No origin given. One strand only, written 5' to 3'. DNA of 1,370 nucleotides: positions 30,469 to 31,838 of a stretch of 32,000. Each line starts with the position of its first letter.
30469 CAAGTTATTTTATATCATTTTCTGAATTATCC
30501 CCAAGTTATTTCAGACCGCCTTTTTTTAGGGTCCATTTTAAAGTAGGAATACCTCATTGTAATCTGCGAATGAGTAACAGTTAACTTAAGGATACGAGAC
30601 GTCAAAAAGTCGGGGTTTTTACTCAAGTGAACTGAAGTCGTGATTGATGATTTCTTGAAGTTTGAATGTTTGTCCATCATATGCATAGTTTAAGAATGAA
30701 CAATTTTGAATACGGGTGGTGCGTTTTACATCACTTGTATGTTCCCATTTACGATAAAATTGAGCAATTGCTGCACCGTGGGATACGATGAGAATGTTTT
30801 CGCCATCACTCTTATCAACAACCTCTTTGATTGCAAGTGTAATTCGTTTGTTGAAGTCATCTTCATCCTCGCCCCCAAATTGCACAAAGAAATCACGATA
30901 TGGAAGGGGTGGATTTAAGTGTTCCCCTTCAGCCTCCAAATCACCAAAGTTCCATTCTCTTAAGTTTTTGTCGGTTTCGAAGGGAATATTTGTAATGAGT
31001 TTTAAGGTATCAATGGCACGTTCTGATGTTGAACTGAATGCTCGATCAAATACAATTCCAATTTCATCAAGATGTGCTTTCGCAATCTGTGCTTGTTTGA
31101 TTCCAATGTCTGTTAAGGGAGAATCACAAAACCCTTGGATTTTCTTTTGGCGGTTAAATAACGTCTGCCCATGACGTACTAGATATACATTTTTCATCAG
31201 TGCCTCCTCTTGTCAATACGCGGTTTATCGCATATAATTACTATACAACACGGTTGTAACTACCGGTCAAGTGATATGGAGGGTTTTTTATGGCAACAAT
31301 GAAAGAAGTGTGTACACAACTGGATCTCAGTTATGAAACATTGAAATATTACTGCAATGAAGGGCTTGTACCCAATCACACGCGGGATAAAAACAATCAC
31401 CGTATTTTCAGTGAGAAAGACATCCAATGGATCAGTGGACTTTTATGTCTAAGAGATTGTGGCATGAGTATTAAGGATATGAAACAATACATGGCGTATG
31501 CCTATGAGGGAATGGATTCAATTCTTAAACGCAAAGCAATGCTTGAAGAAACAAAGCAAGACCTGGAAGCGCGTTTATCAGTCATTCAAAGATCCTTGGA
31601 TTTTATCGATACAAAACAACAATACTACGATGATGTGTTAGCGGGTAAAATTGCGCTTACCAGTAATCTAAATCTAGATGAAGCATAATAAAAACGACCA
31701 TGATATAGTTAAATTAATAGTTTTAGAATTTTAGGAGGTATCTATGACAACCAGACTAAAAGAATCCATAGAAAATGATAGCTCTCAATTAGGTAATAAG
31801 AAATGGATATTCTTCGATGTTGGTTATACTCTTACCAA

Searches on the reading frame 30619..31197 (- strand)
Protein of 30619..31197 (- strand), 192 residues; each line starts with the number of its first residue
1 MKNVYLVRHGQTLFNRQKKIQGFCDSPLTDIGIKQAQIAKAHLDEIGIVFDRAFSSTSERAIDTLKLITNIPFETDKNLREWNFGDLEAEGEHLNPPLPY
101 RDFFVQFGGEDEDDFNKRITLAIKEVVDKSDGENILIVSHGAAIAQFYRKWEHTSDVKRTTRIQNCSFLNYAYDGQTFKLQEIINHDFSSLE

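Call 13: search_protein_families(library=pfam, proteins=[window:30619-31197:-], max_evalue=0.001)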
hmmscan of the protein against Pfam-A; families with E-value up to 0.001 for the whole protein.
window:30619-31197:- (192 aa): 1 family
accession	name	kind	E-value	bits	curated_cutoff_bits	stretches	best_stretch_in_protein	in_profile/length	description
PF00300.27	His_Phos_1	-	7.5e-38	130.6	21.7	1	4-183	1-191/194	Histidine phosphatase superfamily (branch 1)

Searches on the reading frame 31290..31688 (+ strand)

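Call 13: search_protein_families(library=pfam, proteins=[window:31290-31688:+], max_evalue=0.001)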
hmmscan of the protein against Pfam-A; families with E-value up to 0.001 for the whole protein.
window:31290-31688:+ (132 aa): 3 families
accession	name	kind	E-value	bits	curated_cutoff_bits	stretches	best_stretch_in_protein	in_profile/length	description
PF13411.12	MerR_1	-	1e-13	51.6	21.6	1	3-69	2-67/69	MerR HTH family regulatory protein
PF00376.29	MerR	-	4.2e-08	33.3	28.2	1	3-40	1-38/38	MerR family regulatory protein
PF12728.13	HTH_17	-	0.00022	21.9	27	1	3-45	3-43/51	Helix-turn-helix domain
